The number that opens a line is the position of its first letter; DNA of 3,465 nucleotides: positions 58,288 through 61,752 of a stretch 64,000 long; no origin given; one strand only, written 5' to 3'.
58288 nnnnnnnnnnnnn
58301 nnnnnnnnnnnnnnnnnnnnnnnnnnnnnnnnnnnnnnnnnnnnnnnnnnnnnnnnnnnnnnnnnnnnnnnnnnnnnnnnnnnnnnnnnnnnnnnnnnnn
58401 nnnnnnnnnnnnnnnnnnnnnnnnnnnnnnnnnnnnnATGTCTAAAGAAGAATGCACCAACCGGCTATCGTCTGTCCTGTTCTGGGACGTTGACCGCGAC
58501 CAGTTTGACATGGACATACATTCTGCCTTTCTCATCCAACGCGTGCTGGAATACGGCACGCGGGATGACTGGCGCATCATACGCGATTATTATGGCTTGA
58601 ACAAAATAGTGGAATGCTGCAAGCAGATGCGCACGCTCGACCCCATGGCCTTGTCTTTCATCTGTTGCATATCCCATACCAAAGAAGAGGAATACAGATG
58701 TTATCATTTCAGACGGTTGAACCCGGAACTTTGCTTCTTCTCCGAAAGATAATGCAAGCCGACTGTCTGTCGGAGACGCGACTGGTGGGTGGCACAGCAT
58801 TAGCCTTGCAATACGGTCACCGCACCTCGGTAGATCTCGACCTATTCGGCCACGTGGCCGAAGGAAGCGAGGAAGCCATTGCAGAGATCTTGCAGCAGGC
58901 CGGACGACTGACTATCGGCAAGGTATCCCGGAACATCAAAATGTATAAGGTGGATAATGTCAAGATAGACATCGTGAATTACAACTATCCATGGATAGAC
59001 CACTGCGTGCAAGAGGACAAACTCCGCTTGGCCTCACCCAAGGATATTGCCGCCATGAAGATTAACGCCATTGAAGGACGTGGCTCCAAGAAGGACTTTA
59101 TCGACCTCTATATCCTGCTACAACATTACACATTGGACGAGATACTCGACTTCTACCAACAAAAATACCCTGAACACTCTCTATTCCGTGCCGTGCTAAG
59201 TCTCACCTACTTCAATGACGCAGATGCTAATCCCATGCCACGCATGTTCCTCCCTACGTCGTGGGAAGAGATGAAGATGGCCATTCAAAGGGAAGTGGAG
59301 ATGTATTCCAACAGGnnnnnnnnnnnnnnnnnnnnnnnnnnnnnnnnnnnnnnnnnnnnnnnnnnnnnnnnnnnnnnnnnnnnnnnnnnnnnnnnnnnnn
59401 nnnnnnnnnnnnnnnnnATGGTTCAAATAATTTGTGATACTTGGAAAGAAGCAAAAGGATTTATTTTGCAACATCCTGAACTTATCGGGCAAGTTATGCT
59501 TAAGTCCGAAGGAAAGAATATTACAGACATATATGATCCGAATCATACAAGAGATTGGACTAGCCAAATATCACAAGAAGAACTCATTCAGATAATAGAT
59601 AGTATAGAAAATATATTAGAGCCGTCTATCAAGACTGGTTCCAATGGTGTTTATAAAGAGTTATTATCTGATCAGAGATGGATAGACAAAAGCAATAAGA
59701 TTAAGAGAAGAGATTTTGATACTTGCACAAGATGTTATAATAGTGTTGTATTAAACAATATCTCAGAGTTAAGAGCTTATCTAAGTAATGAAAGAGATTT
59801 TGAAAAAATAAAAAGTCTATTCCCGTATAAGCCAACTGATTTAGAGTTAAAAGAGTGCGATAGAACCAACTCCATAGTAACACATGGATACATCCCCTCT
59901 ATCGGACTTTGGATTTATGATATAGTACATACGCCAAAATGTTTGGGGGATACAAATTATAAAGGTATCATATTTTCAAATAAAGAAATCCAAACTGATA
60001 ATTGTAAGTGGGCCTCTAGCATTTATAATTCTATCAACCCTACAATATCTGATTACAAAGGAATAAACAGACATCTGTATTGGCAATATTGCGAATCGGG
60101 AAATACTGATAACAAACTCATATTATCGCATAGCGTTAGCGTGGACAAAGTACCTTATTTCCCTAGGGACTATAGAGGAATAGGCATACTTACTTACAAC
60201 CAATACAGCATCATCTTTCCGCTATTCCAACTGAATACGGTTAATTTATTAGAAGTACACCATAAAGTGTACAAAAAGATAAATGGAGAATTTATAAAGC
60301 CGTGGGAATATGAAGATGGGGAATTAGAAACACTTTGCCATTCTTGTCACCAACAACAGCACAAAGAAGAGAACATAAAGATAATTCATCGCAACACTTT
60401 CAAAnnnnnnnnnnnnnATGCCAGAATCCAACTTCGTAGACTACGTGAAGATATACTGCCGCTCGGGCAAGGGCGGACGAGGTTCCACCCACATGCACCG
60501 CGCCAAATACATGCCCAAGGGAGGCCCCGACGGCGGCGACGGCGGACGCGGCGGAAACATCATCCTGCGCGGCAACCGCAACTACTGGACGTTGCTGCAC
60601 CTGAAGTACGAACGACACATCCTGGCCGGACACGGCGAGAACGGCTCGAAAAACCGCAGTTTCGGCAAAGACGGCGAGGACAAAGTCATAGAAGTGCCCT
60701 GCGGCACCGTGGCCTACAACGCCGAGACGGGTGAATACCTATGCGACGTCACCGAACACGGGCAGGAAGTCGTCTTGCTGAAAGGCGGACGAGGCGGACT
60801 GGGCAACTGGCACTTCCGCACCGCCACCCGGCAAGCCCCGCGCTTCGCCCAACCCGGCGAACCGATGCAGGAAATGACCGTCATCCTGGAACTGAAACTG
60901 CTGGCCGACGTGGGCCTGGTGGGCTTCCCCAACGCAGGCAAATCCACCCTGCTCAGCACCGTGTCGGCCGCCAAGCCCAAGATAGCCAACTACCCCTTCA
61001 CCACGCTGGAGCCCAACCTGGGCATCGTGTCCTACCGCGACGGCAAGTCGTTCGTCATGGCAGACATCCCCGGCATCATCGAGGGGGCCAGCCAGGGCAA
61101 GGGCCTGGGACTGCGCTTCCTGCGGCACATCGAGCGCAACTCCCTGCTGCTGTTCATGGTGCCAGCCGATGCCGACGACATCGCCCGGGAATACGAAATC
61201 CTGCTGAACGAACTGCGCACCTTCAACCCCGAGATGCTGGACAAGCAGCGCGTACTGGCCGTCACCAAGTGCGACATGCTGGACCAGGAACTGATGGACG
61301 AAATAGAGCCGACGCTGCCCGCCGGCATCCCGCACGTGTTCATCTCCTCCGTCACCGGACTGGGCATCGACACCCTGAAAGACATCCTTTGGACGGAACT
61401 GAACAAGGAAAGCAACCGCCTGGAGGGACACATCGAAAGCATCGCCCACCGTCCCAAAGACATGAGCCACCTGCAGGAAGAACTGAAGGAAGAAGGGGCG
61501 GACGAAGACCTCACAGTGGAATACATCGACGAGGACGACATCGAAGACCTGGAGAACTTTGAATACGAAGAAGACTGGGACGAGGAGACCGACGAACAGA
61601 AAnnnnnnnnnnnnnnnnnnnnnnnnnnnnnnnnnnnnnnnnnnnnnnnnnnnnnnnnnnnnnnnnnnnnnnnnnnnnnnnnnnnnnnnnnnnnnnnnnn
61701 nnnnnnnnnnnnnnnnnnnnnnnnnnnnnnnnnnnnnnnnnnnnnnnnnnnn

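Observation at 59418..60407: HNH nuclease motif split by a ~170-aa unknown domain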

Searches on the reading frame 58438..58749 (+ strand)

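Call 4: search_protein_families(library=pfam, proteins=[window:58438-58749:+], max_evalue=1)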
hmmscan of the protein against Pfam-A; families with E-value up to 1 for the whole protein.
window:58438-58749:+ (104 aa): 1 family
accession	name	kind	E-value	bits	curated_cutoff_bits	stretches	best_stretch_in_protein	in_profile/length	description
PF21956.1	DUF6922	-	6.6e-20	70.8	27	1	10-60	1-51/52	Family of unknown function (DUF6922)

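Call 5: search_protein_families(library=ncbifam, proteins=[window:58438-58749:+], max_evalue=1)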
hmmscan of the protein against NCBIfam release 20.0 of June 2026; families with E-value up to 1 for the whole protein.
window:58438-58749:+ (104 aa): 1 family
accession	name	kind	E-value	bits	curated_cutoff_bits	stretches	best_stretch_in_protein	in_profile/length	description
NF008239.0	PRK11013.1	equivalog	0.19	10.7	288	1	48-77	72-101/309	LysR family transcriptional regulator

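Call 7: search_protein_families(library=padloc, proteins=[window:58438-58749:+], max_evalue=1)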
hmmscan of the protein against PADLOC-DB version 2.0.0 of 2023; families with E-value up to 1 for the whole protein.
window:58438-58749:+ (104 aa): 1 family
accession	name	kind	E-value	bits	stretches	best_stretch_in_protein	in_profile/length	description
PDLC04286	PDC-M02A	-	0.039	12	1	14-71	30-86/167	-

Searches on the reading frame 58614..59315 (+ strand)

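Call 4: search_protein_families(library=pfam, proteins=[window:58614-59315:+], max_evalue=1)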
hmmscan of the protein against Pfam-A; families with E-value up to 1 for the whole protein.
window:58614-59315:+ (234 aa): 2 families
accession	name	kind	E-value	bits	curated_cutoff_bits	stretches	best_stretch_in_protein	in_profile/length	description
PF08843.17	AbiEii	-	2.1e-15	57.7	22.5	1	44-219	5-218/238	Nucleotidyl transferase AbiEii toxin, Type IV TA system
PF03180.19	Lipoprotein_9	-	0.098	12.2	27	1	88-187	133-230/236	NlpA lipoprotein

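Call 5: search_protein_families(library=ncbifam, proteins=[window:58614-59315:+], max_evalue=1)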
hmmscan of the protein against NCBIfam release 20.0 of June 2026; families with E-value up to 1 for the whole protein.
window:58614-59315:+ (234 aa): 0 families

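Call 7: search_protein_families(library=padloc, proteins=[window:58614-59315:+], max_evalue=1)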
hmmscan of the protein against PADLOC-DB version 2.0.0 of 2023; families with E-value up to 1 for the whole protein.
window:58614-59315:+ (234 aa): 15 families
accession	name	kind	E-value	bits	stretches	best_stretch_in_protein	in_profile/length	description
PDLC02307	AbiEii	-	6.1e-09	34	1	57-173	25-149/219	AbiEii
PDLC02328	AbiEii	-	1.8e-05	22.8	1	57-173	17-146/203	AbiEii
PDLC02305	AbiEii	-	1.9e-05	22.1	2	130-176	152-198/306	AbiEii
PDLC02313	AbiEii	-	5.5e-05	20.8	2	128-175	148-195/254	AbiEii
PDLC02291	AbiEii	-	8.8e-05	20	1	53-99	55-97/310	AbiEii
PDLC02304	AbiEii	-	0.00017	19.6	1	139-185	158-206/260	AbiEii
PDLC02288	AbiEii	-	0.00018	18.5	2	42-96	40-95/294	AbiEii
PDLC02303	AbiEii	-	0.00023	18.7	2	53-96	39-81/249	AbiEii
PDLC02298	AbiEii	-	0.00024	18.6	1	47-113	18-87/220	AbiEii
PDLC02323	AbiEii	-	0.00054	17.6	1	142-173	157-187/248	AbiEii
PDLC03283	MTase_II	-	0.0057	13.9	1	58-154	240-336/352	Type II methyltransferase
PDLC02290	AbiEii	-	0.012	13.1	1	46-106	19-77/290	AbiEii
PDLC02330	AbiEii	-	0.013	13.2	1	40-88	12-61/219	AbiEii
PDLC02295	AbiEii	-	0.028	11.8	1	46-95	30-78/261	AbiEii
PDLC02296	AbiEii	-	0.03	11.5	1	42-81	33-73/282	AbiEii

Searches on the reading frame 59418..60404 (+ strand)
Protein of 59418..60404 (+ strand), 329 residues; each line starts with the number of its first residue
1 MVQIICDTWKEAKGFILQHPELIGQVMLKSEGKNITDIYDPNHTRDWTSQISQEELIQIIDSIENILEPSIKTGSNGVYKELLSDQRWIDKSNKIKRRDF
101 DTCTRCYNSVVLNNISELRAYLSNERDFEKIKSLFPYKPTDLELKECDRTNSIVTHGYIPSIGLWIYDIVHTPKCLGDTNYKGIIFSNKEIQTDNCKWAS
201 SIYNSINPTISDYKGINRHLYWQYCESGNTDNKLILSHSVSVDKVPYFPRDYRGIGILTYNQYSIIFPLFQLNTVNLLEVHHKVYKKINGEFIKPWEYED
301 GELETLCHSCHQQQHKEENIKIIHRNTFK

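Call 4: search_protein_families(library=pfam, proteins=[window:59418-60404:+], max_evalue=1)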
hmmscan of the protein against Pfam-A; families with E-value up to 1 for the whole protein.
window:59418-60404:+ (329 aa): 2 families
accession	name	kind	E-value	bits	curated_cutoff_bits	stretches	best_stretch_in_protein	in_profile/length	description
PF24443.1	DUF7562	-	0.35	11.5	27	0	296-316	36-56/95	Family of unknown function (DUF7562)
PF01844.29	HNH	-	0.61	10.7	21.4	1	276-317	12-47/47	HNH endonuclease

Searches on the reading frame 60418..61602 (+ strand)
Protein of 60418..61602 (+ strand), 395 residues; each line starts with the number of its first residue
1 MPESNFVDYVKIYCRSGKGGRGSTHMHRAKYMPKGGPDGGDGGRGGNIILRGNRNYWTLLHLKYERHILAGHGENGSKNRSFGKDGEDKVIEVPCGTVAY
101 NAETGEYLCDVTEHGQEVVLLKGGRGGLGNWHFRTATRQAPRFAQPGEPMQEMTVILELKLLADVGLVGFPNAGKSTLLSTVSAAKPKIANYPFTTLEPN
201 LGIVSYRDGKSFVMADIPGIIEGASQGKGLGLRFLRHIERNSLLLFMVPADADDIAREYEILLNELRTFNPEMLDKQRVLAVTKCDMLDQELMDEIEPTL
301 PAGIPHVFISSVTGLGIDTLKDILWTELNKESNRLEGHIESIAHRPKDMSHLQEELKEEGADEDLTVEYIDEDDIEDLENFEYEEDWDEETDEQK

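Call 4: search_protein_families(library=pfam, proteins=[window:60418-61602:+], max_evalue=1)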
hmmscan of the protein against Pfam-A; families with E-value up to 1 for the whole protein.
window:60418-61602:+ (395 aa): 7 families
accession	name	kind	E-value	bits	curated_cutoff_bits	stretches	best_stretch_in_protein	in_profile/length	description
PF01018.28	GTP1_OBG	-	3e-60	202.8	27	1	7-161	1-155/155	GTP1/OBG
PF01926.29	MMR_HSR1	-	2.1e-24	86.3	21.9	1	164-284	1-113/113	50S ribosome-binding GTPase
PF02421.24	FeoB_N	-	8.5e-12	45.3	27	1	165-322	3-154/156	Ferrous iron transport protein B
PF16897.10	MMR_HSR1_Xtn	-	0.00039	20.8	35.2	1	279-329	59-105/106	C-terminal region of MMR_HSR1 domain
PF10662.15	PduV-EutP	-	0.038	14.2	21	1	267-324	78-141/143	Ethanolamine utilisation - propanediol utilisation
PF00009.33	GTP_EFTU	-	0.045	13.8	26.5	0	276-326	122-184/188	Elongation factor Tu GTP binding domain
PF00350.29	Dynamin_N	-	0.15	12.5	27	0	210-259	101-147/168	Dynamin family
